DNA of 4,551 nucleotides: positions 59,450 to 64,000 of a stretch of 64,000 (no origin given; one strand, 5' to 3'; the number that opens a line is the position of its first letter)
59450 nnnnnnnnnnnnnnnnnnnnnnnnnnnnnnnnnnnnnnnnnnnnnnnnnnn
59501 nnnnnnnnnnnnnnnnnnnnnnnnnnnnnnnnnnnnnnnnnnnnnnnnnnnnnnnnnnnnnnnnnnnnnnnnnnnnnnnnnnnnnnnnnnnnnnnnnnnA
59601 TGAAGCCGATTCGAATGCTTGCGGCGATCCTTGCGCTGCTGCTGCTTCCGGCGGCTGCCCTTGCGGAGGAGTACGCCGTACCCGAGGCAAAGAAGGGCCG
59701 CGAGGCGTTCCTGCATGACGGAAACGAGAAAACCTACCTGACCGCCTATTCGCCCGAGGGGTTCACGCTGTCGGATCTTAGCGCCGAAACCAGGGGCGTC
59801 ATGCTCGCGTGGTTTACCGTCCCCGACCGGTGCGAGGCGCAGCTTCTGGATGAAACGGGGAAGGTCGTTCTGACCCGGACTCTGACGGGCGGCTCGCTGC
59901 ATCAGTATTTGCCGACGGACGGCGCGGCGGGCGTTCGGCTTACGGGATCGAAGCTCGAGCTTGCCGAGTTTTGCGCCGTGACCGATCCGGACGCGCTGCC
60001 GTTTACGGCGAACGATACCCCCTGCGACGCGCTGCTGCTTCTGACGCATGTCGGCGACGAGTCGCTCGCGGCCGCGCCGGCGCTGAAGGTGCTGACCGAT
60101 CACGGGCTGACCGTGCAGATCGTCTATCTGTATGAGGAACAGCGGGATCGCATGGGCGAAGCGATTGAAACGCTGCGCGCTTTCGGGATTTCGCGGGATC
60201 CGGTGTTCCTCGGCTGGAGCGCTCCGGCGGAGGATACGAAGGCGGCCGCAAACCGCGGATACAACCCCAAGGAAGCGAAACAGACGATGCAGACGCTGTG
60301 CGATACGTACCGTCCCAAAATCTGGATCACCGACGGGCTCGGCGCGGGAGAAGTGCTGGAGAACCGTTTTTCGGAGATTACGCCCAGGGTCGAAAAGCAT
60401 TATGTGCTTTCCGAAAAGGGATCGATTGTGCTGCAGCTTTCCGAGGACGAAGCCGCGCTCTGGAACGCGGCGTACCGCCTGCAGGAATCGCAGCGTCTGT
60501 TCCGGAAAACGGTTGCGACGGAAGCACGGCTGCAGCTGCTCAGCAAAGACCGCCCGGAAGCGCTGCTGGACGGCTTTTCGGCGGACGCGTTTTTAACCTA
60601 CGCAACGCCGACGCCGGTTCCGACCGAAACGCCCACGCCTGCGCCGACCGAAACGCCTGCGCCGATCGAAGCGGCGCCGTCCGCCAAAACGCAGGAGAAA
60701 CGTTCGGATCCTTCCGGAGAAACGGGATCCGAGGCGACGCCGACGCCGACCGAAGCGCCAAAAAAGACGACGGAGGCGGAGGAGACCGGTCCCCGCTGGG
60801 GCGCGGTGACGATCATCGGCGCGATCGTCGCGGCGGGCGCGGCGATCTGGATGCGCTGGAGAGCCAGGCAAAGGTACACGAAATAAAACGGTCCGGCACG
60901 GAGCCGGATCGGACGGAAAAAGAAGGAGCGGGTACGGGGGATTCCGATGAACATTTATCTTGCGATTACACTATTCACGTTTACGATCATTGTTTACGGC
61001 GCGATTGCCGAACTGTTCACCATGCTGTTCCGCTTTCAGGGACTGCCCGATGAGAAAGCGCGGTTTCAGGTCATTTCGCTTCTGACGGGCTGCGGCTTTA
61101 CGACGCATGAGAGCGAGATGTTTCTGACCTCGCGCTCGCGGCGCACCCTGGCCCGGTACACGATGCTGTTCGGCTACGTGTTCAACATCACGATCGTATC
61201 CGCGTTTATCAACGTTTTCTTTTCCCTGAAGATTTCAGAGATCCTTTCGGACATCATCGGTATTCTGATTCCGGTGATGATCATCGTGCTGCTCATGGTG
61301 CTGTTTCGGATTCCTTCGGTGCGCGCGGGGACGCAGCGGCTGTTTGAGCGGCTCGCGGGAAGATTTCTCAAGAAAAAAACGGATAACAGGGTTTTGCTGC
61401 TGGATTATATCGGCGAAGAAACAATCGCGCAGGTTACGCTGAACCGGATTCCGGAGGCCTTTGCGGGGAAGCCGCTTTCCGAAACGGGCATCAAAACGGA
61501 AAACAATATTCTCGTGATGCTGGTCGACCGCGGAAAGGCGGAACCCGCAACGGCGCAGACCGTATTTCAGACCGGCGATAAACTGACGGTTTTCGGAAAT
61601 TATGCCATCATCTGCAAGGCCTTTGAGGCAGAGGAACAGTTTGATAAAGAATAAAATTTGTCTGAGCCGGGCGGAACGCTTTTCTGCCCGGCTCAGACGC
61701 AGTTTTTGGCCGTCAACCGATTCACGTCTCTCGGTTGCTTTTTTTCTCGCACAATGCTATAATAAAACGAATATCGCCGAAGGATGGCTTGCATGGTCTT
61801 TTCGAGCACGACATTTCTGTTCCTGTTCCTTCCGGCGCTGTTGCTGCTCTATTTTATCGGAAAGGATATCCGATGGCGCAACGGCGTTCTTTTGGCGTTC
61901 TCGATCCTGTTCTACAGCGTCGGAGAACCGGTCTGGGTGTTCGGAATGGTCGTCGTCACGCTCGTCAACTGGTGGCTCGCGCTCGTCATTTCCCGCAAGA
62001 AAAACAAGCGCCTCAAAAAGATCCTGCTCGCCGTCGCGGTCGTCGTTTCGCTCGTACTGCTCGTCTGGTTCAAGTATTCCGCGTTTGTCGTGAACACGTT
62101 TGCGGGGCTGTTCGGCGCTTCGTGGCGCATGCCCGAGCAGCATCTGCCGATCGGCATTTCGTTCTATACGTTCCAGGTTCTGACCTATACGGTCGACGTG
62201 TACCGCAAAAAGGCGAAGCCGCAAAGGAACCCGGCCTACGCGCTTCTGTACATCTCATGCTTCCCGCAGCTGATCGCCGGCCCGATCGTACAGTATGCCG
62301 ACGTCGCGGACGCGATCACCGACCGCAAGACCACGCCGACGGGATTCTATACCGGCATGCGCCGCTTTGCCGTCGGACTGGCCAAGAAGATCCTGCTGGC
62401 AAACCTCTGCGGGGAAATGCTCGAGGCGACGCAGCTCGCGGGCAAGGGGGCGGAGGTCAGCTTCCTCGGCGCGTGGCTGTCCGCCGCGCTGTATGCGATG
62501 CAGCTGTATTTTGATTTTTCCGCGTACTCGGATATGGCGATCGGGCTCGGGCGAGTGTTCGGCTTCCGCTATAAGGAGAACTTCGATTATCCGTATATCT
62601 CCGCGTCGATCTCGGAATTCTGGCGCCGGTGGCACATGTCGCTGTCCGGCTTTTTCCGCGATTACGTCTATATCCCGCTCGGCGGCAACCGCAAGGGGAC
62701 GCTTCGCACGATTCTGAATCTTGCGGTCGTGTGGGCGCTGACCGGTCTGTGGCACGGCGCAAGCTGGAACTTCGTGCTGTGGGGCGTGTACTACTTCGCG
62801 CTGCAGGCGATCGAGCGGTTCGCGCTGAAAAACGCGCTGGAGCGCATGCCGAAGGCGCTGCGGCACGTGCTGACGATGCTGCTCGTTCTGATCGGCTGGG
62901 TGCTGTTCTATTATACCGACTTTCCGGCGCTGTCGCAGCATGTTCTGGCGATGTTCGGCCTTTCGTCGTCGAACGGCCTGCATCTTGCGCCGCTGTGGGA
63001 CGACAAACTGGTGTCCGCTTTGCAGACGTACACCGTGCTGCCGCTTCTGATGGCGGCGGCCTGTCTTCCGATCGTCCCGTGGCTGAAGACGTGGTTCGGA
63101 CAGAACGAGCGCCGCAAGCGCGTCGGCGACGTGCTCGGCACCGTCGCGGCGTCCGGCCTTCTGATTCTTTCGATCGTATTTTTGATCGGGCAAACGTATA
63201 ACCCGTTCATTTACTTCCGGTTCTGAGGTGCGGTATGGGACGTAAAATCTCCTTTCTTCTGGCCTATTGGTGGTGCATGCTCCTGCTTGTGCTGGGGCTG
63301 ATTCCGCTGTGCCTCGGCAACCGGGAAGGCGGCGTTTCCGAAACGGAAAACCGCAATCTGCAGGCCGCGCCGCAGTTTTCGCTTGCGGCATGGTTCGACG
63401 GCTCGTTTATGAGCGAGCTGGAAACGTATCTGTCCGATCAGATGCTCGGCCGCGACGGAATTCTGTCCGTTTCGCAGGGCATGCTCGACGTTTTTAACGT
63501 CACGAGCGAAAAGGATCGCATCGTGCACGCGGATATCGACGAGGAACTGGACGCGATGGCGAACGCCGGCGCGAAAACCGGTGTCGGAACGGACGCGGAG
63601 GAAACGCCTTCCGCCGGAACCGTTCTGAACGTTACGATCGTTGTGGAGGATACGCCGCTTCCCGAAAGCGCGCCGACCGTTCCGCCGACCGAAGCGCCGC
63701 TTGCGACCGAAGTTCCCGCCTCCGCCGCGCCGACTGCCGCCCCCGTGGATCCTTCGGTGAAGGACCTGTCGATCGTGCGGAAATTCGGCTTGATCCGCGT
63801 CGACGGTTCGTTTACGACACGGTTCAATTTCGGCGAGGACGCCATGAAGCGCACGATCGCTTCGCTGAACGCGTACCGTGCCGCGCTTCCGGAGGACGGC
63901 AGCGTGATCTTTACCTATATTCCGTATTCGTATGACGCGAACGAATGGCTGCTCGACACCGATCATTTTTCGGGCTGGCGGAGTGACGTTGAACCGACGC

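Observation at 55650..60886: Operon of three surface-tethered LmbE/PIG-L paralogs plus a NAGPA-like phosphodiester glycosidase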

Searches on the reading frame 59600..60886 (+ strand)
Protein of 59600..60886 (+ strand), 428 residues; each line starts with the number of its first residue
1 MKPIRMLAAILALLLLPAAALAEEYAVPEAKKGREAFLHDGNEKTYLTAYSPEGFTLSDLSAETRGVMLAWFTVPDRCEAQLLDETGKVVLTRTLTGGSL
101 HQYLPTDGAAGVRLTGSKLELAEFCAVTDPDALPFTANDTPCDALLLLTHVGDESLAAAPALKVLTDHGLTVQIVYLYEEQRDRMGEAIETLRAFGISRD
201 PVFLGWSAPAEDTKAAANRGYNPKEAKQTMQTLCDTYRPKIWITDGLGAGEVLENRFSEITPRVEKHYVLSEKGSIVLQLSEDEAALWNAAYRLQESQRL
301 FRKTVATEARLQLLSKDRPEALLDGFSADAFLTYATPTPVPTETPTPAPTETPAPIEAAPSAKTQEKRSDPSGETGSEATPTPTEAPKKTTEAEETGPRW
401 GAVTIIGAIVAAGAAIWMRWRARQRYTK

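Call 3: search_protein_families(library=pfam, proteins=[window:59600-60886:+], max_evalue=0.01)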
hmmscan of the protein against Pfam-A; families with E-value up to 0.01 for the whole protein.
window:59600-60886:+ (428 aa): 1 family
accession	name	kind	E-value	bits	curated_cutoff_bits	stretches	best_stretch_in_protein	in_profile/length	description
PF02585.22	PIG-L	-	0.0067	17.4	28.2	0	145-244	1-107/129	GlcNAc-PI de-N-acetylase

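Call 4: search_protein_families(library=ncbifam, proteins=[window:59600-60886:+], max_evalue=0.01)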
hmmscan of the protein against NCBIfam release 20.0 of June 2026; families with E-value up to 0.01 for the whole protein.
window:59600-60886:+ (428 aa): 0 families

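Call 55: find_homologous_proteins(query=window:59600-60886:+, max_evalue=0.001)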
Query window:59600-60886:+ (428 aa): 11 proteins with E <= 0.001 among 8000 candidates.
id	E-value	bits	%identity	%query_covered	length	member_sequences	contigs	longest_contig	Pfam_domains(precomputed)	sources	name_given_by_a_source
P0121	5.7e-280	946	100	100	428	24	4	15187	-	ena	-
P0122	2.4e-145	503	64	78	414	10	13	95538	-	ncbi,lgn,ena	-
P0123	6.8e-129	448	52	81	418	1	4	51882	-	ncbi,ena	-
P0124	5.6e-112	393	100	43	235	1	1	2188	-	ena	-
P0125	3.6e-106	374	49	75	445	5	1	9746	-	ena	-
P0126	2.4e-102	361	50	73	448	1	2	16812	-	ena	-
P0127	6.8e-85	303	50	72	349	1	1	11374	-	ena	-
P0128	1.1e-61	227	38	86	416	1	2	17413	-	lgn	-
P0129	4.8e-9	54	26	40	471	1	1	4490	PF02585.23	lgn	-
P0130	1.3e-7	49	23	74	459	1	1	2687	-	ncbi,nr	ncbi:MAG: hypothetical protein Q4C13_07325 [Clostridia bacterium]|nr:hypothetical protein [Clostridi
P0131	5.6e-4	37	25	52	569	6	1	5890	-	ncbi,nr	ncbi:MAG: hypothetical protein IJR81_01510, partial [Clostridia bacterium]|nr:hypothetical protein [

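Call 62: predict_structure(alignment_id=A3)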
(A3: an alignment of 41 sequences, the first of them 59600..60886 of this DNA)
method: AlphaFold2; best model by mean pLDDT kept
length: 428 residues; sequences in the alignment: 41
mean_pLDDT: 87.2   pTM: 0.74
mean pLDDT of the five models: 87.2, 86.6, 85.8, 85.7, 83.6
residues with pLDDT >= 90: 289; 70-90: 81; 50-70: 34; < 50: 24
segments of 3 or more residues with pLDDT < 50: 370-377, 393-398
pLDDT, mean of each block of 10 residues (from residue 1): 76 63 87 95 93 95 96 95 97 91 96 97 95 87 97 97 97 96 93 95 94 95 95 97 97 95 98 97 97 93 97 97 93 80 78 69 48 47 53 49 77 89 77
secondary structure, 60 per line:
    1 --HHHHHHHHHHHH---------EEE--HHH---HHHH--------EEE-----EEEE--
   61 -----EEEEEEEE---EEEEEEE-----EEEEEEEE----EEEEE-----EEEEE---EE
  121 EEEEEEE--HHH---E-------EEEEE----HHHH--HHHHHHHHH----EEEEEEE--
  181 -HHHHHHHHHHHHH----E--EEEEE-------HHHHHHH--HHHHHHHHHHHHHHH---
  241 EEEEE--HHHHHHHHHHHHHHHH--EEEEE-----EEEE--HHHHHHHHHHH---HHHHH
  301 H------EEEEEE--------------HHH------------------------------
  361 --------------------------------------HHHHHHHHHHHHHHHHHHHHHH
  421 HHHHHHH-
elements in order: H3-14 E24-26 H35-38 E47-49 E55-58 E66-73 E77-83 E89-96 E101-105 E111-115 E119-127 E144-148 H153-156 H159-167 E172-178 H182-194 E202-206 H214-220 H223-237 E241-245 H248-263 E266-270 E276-279 H282-292 H296-301 E308-313 H399-427

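Call 65: fold_search(model_id=the predicted structure, library=pdb)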
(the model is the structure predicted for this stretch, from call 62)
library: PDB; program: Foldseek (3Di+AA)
matches with E <= 10: 1501; with E <= 0.001: 58
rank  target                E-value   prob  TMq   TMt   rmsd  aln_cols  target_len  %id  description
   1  1uan_A                2.7e-07  1.00  0.32  0.57   6.0       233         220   15  Crystal structure of the conserved protein TT1542 from Thermus thermophilus HB8 (released 2003-08-05)
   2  1uan_B                4.9e-07  1.00  0.33  0.59   6.0       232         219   15  Crystal structure of the conserved protein TT1542 from Thermus thermophilus HB8 (released 2003-08-05)
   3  1q74_D                1.6e-06  1.00  0.32  0.48   7.0       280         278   16  The Crystal Structure of 1D-myo-inositol 2-acetamido-2-deoxy-alpha-D-glucopyranoside Deacetylase (MshB) (released 2003-12-02)
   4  4ewl_B                1.9e-06  1.00  0.34  0.48   7.2       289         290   16  Crystal Structure of MshB with glycerol and Acetate bound in the active site (released 2012-09-26)
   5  5cgz_A                2.1e-06  1.00  0.31  0.52   8.4       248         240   11  Crystal structure of GalB, the 4-carboxy-2-hydroxymuconate hydratase, from Pseuodomonas putida KT2440 (released 2016-02-17)
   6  2ixd_A                2.1e-06  1.00  0.32  0.55   6.8       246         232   16  Crystal structure of the putative deacetylase BC1534 from Bacillus cereus (released 2007-07-17)
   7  2ixd_B                2.3e-06  1.00  0.31  0.55   3.2       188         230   18  Crystal structure of the putative deacetylase BC1534 from Bacillus cereus (released 2007-07-17)
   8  1q74_C                2.9e-06  1.00  0.32  0.47   7.0       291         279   15  The Crystal Structure of 1D-myo-inositol 2-acetamido-2-deoxy-alpha-D-glucopyranoside Deacetylase (MshB) (released 2003-12-02)
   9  4ewl_A                4.2e-06  1.00  0.33  0.46   7.5       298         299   15  Crystal Structure of MshB with glycerol and Acetate bound in the active site (released 2012-09-26)
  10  1q74_A                4.8e-06  1.00  0.32  0.46   7.2       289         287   15  The Crystal Structure of 1D-myo-inositol 2-acetamido-2-deoxy-alpha-D-glucopyranoside Deacetylase (MshB) (released 2003-12-02)
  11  1q7t_B                5.1e-06  1.00  0.32  0.46   7.1       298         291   15  Rv1170 (MshB) from Mycobacterium tuberculosis (released 2004-01-13)
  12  1q74_B                6.8e-06  1.00  0.32  0.46   7.1       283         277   16  The Crystal Structure of 1D-myo-inositol 2-acetamido-2-deoxy-alpha-D-glucopyranoside Deacetylase (MshB) (released 2003-12-02)
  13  1q7t_A                1.0e-05  1.00  0.32  0.43   6.5       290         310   15  Rv1170 (MshB) from Mycobacterium tuberculosis (released 2004-01-13)
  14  6ull                  1.5e-05  1.00  0.30  0.53  10.8       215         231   16  BshB from Bacillus subtilis complexed with a substrate analogue (released 2020-01-08)
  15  2x9l                  1.8e-05  1.00  0.30  0.47   6.2       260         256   12  Crystal structure of deacetylase-bog complex in biosynthesis pathway of teicoplanin. (released 2011-02-09)
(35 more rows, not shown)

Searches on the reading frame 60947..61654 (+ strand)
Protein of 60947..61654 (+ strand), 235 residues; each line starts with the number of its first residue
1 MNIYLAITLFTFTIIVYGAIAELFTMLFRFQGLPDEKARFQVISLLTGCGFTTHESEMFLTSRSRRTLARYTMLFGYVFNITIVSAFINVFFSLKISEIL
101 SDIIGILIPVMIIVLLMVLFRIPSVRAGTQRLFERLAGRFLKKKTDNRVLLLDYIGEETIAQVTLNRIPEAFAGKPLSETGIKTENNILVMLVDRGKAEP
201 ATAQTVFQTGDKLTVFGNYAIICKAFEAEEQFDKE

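Call 3: search_protein_families(library=pfam, proteins=[window:60947-61654:+], max_evalue=0.01)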
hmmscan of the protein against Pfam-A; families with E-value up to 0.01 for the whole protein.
window:60947-61654:+ (235 aa): 1 family
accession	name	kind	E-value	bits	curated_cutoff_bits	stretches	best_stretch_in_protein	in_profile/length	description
PF02080.26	TrkA_C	-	2.1e-07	31.2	27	1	170-218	10-59/71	TrkA-C domain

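Call 4: search_protein_families(library=ncbifam, proteins=[window:60947-61654:+], max_evalue=0.01)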
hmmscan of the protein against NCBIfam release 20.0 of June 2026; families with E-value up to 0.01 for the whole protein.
window:60947-61654:+ (235 aa): 0 families

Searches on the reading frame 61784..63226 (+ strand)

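Call 3: search_protein_families(library=pfam, proteins=[window:61784-63226:+], max_evalue=0.01)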
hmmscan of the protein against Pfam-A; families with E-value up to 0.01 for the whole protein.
window:61784-63226:+ (480 aa): 1 family
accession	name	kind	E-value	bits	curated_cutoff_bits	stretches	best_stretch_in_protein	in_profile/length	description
PF03062.24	MBOAT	-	5.3e-27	95.4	27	1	110-369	62-319/337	MBOAT, membrane-bound O-acyltransferase family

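Call 4: search_protein_families(library=ncbifam, proteins=[window:61784-63226:+], max_evalue=0.01)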
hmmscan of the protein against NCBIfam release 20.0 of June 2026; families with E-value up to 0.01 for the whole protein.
window:61784-63226:+ (480 aa): 1 family
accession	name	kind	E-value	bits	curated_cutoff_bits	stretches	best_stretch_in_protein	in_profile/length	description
TIGR04091.1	LTA_dltB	equivalog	3.4e-42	145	375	1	12-375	12-376/380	D-alanyl-lipoteichoic acid biosynthesis protein DltB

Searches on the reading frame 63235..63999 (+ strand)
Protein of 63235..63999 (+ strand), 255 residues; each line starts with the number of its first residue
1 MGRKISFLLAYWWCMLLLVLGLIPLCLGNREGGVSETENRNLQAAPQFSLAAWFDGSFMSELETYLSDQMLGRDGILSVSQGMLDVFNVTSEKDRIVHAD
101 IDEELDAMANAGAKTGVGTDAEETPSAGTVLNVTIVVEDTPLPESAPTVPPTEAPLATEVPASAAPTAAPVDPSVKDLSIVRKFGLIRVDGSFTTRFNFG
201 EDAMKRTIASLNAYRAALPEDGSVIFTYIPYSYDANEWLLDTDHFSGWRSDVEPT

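Call 79: search_protein_families(library=pfam, proteins=[window:63235-63999:+], max_evalue=0.0001)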
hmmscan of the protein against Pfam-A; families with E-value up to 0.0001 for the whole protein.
window:63235-63999:+ (255 aa): 1 family
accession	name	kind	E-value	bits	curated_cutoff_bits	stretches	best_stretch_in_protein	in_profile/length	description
PF14286.12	DHHW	-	6.3e-07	29.4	25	1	38-101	1-61/385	DHHW protein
